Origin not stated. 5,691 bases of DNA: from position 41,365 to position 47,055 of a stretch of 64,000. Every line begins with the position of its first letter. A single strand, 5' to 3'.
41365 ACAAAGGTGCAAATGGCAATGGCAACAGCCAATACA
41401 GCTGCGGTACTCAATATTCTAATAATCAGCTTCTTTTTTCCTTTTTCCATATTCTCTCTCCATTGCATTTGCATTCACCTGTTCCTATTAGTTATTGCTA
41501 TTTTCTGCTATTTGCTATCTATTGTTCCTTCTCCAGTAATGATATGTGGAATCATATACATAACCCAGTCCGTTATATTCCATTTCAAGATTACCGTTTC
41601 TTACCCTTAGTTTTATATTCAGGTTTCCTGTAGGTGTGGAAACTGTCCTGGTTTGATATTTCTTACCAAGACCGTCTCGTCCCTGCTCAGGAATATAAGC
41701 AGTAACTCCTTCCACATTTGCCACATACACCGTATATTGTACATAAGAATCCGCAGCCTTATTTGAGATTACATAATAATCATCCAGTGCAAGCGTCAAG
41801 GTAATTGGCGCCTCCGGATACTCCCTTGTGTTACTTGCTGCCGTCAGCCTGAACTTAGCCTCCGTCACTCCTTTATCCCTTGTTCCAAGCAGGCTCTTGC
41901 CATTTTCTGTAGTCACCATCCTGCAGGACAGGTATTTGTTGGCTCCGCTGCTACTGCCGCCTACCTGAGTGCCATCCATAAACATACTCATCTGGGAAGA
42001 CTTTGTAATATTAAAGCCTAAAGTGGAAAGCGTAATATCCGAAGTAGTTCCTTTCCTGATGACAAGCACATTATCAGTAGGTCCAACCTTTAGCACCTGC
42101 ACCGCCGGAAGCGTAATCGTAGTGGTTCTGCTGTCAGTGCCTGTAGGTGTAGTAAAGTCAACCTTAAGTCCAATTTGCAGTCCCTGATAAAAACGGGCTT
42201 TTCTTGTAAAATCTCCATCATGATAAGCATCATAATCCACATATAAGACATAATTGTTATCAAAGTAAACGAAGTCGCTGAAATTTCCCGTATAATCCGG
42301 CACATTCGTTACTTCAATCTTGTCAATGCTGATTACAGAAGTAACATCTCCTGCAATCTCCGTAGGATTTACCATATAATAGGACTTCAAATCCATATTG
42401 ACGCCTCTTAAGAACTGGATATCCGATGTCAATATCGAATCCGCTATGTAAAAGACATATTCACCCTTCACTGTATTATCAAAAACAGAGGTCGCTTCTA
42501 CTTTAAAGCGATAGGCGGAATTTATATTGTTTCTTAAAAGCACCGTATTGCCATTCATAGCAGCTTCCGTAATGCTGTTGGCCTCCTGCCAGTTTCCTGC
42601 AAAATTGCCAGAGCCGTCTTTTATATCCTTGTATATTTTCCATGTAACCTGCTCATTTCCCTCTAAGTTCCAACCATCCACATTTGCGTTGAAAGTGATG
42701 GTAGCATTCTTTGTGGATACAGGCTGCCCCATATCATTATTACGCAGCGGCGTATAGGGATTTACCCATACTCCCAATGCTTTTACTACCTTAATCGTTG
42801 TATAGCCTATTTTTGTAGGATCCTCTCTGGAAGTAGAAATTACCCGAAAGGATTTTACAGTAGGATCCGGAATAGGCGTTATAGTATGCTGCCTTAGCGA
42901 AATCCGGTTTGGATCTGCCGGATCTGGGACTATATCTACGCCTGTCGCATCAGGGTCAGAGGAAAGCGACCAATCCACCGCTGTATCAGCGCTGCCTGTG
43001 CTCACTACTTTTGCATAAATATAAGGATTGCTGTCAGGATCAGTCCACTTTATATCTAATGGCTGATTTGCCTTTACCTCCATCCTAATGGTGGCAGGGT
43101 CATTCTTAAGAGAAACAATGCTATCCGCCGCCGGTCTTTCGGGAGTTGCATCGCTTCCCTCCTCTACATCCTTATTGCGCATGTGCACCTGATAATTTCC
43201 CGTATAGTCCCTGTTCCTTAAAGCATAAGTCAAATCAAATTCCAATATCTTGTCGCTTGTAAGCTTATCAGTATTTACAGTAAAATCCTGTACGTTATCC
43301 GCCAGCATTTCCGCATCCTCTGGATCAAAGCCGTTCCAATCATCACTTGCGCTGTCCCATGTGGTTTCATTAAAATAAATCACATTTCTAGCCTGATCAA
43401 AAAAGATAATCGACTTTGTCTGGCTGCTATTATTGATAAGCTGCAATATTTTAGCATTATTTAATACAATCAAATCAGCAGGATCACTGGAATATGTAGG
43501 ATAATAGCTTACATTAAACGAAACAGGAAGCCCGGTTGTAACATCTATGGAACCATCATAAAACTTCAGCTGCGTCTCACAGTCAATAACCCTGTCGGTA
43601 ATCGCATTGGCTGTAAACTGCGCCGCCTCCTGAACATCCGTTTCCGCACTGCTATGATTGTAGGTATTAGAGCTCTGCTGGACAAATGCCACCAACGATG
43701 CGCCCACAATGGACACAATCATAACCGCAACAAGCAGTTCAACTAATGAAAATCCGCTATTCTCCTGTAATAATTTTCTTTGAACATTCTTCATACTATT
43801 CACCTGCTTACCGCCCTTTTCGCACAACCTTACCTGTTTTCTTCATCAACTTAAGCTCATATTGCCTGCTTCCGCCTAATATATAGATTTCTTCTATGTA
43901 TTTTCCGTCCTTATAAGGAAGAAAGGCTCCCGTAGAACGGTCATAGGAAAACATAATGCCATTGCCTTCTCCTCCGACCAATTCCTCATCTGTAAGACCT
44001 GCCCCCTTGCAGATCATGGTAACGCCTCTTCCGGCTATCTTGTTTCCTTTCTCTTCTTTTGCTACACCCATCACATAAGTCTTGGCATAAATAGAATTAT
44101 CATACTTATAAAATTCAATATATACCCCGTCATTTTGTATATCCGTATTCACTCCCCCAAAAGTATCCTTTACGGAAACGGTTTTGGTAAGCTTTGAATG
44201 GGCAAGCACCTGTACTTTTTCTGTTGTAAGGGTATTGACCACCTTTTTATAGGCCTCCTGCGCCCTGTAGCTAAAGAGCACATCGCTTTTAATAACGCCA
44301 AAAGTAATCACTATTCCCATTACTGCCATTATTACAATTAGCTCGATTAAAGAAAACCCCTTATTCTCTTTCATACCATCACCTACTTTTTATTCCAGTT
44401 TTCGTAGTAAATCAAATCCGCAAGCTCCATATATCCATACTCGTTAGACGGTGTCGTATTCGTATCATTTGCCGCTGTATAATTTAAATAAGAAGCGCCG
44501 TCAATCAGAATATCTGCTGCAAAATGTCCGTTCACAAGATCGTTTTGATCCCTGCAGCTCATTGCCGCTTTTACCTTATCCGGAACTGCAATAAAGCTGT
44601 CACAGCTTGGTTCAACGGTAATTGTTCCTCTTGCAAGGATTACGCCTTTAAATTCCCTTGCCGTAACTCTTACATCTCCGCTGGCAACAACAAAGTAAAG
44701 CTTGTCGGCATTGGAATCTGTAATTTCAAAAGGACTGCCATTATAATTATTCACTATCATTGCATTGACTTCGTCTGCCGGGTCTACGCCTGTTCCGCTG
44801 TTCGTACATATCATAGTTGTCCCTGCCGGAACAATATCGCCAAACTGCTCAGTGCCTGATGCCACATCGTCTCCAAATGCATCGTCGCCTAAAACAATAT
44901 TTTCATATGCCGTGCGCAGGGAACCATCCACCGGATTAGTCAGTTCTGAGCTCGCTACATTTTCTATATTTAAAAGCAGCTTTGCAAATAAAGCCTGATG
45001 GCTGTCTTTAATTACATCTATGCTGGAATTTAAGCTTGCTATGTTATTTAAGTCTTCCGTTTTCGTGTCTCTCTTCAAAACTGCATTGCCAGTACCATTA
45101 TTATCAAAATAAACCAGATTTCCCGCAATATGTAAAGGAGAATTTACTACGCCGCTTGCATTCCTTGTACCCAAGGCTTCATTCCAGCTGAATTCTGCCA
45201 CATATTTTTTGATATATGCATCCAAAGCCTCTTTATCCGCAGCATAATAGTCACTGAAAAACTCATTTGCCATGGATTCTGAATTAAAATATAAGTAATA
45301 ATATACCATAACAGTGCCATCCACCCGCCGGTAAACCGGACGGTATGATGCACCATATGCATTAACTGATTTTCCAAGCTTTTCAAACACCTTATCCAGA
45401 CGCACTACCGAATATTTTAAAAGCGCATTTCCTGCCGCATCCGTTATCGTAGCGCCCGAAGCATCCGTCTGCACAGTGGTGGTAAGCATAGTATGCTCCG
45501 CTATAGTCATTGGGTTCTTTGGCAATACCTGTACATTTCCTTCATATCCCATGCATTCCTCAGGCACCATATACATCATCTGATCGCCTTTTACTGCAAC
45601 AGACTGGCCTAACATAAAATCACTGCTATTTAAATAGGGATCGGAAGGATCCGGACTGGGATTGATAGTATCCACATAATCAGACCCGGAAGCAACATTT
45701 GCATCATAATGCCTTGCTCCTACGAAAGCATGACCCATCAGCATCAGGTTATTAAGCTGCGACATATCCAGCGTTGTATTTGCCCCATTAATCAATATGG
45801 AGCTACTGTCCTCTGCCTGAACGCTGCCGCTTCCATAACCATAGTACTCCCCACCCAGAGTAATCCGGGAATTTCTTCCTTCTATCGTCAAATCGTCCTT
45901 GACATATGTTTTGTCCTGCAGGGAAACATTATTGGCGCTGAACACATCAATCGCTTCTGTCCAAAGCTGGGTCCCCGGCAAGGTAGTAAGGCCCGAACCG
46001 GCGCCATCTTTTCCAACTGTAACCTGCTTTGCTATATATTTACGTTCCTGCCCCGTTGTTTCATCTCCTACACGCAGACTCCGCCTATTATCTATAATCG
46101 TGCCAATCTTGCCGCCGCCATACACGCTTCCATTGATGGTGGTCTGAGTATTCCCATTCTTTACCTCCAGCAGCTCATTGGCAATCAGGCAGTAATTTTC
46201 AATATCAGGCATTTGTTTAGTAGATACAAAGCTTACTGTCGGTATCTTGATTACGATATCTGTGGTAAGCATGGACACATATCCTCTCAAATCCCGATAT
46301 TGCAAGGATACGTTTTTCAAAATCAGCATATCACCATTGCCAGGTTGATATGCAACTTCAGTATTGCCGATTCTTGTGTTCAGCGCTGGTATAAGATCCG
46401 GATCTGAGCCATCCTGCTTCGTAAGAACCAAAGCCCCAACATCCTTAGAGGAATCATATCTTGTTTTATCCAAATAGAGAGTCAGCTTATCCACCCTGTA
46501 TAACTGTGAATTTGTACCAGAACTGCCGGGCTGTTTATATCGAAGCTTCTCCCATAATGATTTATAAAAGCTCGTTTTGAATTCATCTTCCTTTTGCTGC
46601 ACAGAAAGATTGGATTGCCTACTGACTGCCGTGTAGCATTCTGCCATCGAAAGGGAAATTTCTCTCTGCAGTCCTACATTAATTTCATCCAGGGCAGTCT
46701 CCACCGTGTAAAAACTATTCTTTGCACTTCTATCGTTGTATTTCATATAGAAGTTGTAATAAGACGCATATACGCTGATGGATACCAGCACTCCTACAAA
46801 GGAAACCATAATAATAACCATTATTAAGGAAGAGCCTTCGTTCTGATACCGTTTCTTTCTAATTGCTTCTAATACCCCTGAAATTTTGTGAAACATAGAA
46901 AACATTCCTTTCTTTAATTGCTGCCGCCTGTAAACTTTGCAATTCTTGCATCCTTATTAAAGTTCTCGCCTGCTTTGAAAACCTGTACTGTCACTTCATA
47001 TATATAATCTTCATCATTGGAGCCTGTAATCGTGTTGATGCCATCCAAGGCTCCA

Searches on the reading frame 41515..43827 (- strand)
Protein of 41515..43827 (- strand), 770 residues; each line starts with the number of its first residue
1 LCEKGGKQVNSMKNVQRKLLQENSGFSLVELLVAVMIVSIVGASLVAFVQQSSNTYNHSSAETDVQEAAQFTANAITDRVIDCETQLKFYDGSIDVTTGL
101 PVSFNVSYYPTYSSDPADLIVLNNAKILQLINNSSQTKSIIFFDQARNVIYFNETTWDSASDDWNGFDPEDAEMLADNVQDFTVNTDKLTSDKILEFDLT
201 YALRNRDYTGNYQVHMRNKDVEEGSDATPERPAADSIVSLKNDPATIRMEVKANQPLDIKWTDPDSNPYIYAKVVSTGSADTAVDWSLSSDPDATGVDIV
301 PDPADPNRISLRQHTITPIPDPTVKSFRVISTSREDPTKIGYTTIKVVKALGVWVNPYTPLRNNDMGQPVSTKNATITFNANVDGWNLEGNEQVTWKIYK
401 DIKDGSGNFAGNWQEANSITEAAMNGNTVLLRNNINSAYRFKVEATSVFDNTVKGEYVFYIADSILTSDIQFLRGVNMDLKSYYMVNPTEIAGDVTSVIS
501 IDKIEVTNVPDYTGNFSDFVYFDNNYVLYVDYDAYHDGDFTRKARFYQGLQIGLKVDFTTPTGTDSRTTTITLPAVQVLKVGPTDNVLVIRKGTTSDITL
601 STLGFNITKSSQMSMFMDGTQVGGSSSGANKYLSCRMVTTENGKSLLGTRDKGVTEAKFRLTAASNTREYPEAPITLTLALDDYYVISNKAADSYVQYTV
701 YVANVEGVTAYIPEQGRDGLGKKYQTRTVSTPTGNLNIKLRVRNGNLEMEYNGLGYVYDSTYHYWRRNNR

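Call 7: search_protein_families(library=pfam, proteins=[window:41515-43827:-], max_evalue=0.01)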
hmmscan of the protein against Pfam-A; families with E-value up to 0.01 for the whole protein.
window:41515-43827:- (770 aa): 1 family
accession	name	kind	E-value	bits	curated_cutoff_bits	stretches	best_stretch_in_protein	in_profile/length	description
PF07963.17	N_methyl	-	1e-05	25.3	21.2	1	23-45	4-26/27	Prokaryotic N-terminal methylation motif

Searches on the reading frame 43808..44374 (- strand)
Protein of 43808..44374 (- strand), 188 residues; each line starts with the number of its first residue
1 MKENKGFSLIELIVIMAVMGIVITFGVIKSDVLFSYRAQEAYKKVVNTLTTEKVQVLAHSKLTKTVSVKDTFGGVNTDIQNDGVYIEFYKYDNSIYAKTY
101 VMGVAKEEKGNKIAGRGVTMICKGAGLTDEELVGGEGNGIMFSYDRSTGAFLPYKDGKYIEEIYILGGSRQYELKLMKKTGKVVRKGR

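Call 7: search_protein_families(library=pfam, proteins=[window:43808-44374:-], max_evalue=0.01)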
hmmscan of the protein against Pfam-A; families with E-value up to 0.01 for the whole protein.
window:43808-44374:- (188 aa): 2 families
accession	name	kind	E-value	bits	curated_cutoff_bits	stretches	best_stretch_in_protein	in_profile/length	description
PF07963.17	N_methyl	-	1.2e-06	28.3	21.2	1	1-25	1-25/27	Prokaryotic N-terminal methylation motif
PF25611.1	KCTD_C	-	0.0069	16.4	27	1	36-92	44-100/120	KCTD C-terminal domain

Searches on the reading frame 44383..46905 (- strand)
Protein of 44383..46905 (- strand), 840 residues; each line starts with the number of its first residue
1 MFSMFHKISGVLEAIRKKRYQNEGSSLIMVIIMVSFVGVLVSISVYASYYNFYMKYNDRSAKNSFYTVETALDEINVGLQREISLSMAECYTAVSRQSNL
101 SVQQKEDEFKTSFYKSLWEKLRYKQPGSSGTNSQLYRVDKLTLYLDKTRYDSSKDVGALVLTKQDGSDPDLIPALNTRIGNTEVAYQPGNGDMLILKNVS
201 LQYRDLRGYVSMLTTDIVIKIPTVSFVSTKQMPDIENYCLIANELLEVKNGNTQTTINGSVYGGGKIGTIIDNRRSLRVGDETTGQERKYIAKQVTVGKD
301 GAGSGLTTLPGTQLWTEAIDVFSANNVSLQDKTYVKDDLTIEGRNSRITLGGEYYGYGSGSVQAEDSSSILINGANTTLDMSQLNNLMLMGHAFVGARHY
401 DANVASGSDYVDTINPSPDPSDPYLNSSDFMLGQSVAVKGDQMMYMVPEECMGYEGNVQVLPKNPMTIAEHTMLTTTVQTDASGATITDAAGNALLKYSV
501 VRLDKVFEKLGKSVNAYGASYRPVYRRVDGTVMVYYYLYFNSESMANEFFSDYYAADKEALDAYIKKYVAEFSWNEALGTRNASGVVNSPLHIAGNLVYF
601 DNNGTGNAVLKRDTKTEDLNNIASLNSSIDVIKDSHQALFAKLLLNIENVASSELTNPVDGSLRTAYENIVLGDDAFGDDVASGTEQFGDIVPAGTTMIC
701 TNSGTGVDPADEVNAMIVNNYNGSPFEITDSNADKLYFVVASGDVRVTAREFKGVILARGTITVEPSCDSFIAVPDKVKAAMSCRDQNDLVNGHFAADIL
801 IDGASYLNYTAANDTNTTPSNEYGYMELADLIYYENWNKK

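Call 7: search_protein_families(library=pfam, proteins=[window:44383-46905:-], max_evalue=0.01)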
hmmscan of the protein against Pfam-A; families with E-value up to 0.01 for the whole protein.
window:44383-46905:- (840 aa): 0 families

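Call 45: find_homologous_proteins(query=window:44383-46905:-, max_evalue=1e-10)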
Query window:44383-46905:- (840 aa): 47 proteins with E <= 1e-10 among 8000 candidates.
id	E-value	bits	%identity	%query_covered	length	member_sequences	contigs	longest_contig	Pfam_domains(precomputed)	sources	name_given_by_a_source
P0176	0.0e+0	1866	100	100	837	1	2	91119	-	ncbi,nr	ncbi:MAG: hypothetical protein NC412_02230 [Roseburia sp.]|nr:hypothetical protein [Roseburia sp.] M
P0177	0.0e+0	1635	88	100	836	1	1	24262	-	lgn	-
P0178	1.6e-292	991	59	100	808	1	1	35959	-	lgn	-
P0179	9.5e-272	922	56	100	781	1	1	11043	-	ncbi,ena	-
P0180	3.2e-270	917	55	100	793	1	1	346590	-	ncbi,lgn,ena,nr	ncbi:MAG: hypothetical protein HDR01_09075 [Lachnospiraceae bacterium]|nr:hypothetical protein [Lach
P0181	5.3e-266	903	55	100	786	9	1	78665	-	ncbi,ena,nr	ncbi:MAG: hypothetical protein HDR22_00545 [Lachnospiraceae bacterium]|nr:hypothetical protein [Lach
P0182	1.0e-264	899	55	100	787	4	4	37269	-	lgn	-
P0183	7.3e-264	896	54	100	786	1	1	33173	-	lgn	-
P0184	4.0e-260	884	53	100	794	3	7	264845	-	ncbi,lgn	-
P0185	6.4e-230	784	51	100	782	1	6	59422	-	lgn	-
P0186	9.4e-229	780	51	97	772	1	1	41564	-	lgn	-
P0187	4.2e-228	778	50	100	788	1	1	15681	-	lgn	-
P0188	1.1e-226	773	49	100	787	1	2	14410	-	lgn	-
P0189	4.5e-225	768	49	100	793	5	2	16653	-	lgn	-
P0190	2.0e-221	756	48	100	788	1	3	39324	-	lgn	-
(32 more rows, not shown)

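Call 66: predict_structure(alignment_id=A4)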
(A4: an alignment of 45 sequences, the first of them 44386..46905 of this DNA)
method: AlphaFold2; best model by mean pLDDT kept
length: 840 residues; sequences in the alignment: 45
mean_pLDDT: 82.6   pTM: 0.68
mean pLDDT of the five models: 82.6, 82.0, 81.3, 80.5, 80.3
residues with pLDDT >= 90: 327; 70-90: 383; 50-70: 80; < 50: 50
segments of 3 or more residues with pLDDT < 50: 1-4, 19-23, 166-179, 685-692, 809-824
pLDDT, mean of each block of 10 residues (from residue 1): 51 53 60 81 82 75 78 90 88 73 79 87 68 71 88 86 58 41 56 80 85 88 65 89 95 91 94 90 83 90 86 95 92 95 93 93 85 92 95 89 78 72 82 90 87 90 92 91 89 90 79 84 88 91 91 90 88 91 87 93 81 89 90 94 88 84 91 86 51 70 77 92 92 94 96 96 96 92 86 85 69 32 57 85
secondary structure, 60 per line:
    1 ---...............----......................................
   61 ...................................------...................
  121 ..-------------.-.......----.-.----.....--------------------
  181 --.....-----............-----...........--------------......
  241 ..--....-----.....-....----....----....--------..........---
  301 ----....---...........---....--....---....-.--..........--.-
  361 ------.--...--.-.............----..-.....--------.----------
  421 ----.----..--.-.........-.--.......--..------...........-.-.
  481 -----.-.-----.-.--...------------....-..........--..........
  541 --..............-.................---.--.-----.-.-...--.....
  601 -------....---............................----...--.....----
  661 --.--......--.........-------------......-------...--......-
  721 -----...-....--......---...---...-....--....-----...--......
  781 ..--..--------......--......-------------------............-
elements in order (helices of 4 or more, strands of 3 or more residues): H4-18 H23-95 H102-121 H138-144 E156-160 E183-187 E193-204 E210-220 E238-242 E245-248 E254-258 E260-263 E268-271 E276-279 E288-297 E305-308 E312-322 E326-329 E332-335 E339-342 E347-356 E370-372 E377-389 E436-438 H439-444 E452-455 H468-476 E499-501 H514-517 E519-528 E531-540 H543-556 H558-568 E569-574 E591-593 E596-600 E608-611 H615-642 H652-655 H666-670 H674-682 E696-701 E714-719 E726-728 H730-733 E736-741 E745-747 E751-753 E755-758 E761-764 E770-772 H775-782 H796-799 H803-808 H828-831 E832-839

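Call 69: fold_search(model_id=the predicted structure, library=pdb)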
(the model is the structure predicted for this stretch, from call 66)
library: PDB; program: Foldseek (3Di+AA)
matches with E <= 10: 182; with E <= 0.001: 0
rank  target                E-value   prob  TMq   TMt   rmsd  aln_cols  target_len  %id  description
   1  4wa0                  5.1e-02  0.30  0.17  0.33  14.3       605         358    9  The structure of a possible adhesin C-terminal domain from Caldicellulosiruptor kronotskyensis (released 2015-03-04)
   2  6nuk_A                1.3e+00  0.16  0.05  0.29   7.1        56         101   16  De novo designed protein Ferredog-Diesel (released 2019-06-12)
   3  4z05_A                1.4e+00  0.02  0.06  0.16  13.8       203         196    9  C. bescii Family 3 pectate lyase mutant E84A (released 2015-12-23)
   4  1k8f_A                1.7e+00  0.05  0.07  0.26  14.0       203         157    9  CRYSTAL STRUCTURE OF THE HUMAN C-TERMINAL CAP1-ADENYLYL CYCLASE ASSOCIATED PROTEIN (released 2003-07-01)
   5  8ufg_G                1.7e+00  0.03  0.05  0.10  20.0       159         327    9  Acinetobacter baylyi LptB2FG bound to Acinetobacter baylyi lipopolysaccharide (released 2024-01-03)
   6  7o4l_W                2.0e+00  0.01  0.04  0.08  22.3       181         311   15  Yeast TFIIH in the expanded state within the pre-initiation complex (released 2021-06-16)
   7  3b8y_B                2.1e+00  0.03  0.08  0.19  24.1       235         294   10  Crystal Structure of Pectate Lyase PelI from Erwinia chrysanthemi in complex with tetragalacturonic acid (released 2008-04-29)
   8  1es3                  2.5e+00  0.04  0.04  0.10  12.3        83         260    8  C98A mutant of streptomyces K15 DD-transpeptidase (released 2000-05-03)
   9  9o4g_B                2.5e+00  0.02  0.05  0.06  13.3       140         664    9  Cryo-EM structure of the CHSY3-CHPF1 chondroitin synthase heterodimer (released 2026-03-04)
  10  3pm9_A                2.5e+00  0.02  0.05  0.07  13.6       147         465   12  Crystal structure of a Putative dehydrogenase (RPA1076) from Rhodopseudomonas palustris CGA009 at 2.57 A resolution (released 2010-12-15)
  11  7o4i_W                2.5e+00  0.02  0.03  0.08  22.6       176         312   14  Yeast RNA polymerase II transcription pre-initiation complex with initial transcription bubble (released 2021-06-16)
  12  1es5                  2.7e+00  0.04  0.04  0.09  11.8        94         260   10  S216A MUTANT OF STREPTOMYCES K15 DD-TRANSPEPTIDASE (released 2000-05-03)
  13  2mq8_MODEL_1_A        2.8e+00  0.06  0.04  0.19   6.2        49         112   20  Solution NMR Structure of De novo designed protein LFR1 1 with ferredoxin fold, Northeast Structural Genomics  (released 2014-08-20)
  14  9uww_A                2.8e+00  0.02  0.03  0.05  28.5        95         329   15  Cryo-EM structure of the human P2X2 receptor in the apo closed state (released 2026-03-11)
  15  7dxp_B                3.1e+00  0.07  0.04  0.07   8.5        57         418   23  Influenza H5N1 nucleoprotein in complex with nucleotides (released 2021-04-14)
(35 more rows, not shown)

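Call 86: find_related_loci(query=A4, collection=metagenome_contigs, flank=10000)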
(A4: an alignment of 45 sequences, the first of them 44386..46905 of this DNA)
Query A4 (840 aa) in metagenome_contigs; peptide patterns used: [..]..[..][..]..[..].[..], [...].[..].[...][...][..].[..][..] (x = any residue, [..] = any of these).
600 stretches matched a pattern (row limit reached: there are more); 464 encode a relative of the query (tblastn E <= 1e-3); the best 80 are kept; 80 distinct loci.
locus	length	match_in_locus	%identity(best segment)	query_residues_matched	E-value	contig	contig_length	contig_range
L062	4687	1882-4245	35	11-840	2e-144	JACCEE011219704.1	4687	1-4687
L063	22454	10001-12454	35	15-840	2e-138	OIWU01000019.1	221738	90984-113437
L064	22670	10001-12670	32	15-840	8e-119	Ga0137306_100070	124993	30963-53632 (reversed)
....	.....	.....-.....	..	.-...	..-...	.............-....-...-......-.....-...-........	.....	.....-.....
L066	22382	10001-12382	34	6-840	2e-115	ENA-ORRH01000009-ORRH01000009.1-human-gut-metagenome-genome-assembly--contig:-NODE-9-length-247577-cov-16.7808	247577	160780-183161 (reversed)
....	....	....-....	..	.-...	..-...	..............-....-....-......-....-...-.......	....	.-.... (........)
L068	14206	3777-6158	34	6-840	3e-115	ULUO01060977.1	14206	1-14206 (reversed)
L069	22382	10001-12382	34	6-840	4e-115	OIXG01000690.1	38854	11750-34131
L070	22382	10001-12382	34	6-840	1e-114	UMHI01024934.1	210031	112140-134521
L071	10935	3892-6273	34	6-840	1e-114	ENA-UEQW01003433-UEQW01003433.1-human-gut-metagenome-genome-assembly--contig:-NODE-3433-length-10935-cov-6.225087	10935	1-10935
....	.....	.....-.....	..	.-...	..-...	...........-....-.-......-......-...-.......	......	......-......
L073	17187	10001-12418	33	6-840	2e-113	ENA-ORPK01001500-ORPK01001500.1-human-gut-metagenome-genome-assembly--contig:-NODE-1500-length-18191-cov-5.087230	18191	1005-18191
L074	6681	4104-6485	34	6-840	8e-113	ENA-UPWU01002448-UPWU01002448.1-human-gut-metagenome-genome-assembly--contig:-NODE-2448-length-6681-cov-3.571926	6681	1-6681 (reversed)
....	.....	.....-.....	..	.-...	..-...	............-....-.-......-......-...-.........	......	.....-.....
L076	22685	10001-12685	32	15-840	4e-120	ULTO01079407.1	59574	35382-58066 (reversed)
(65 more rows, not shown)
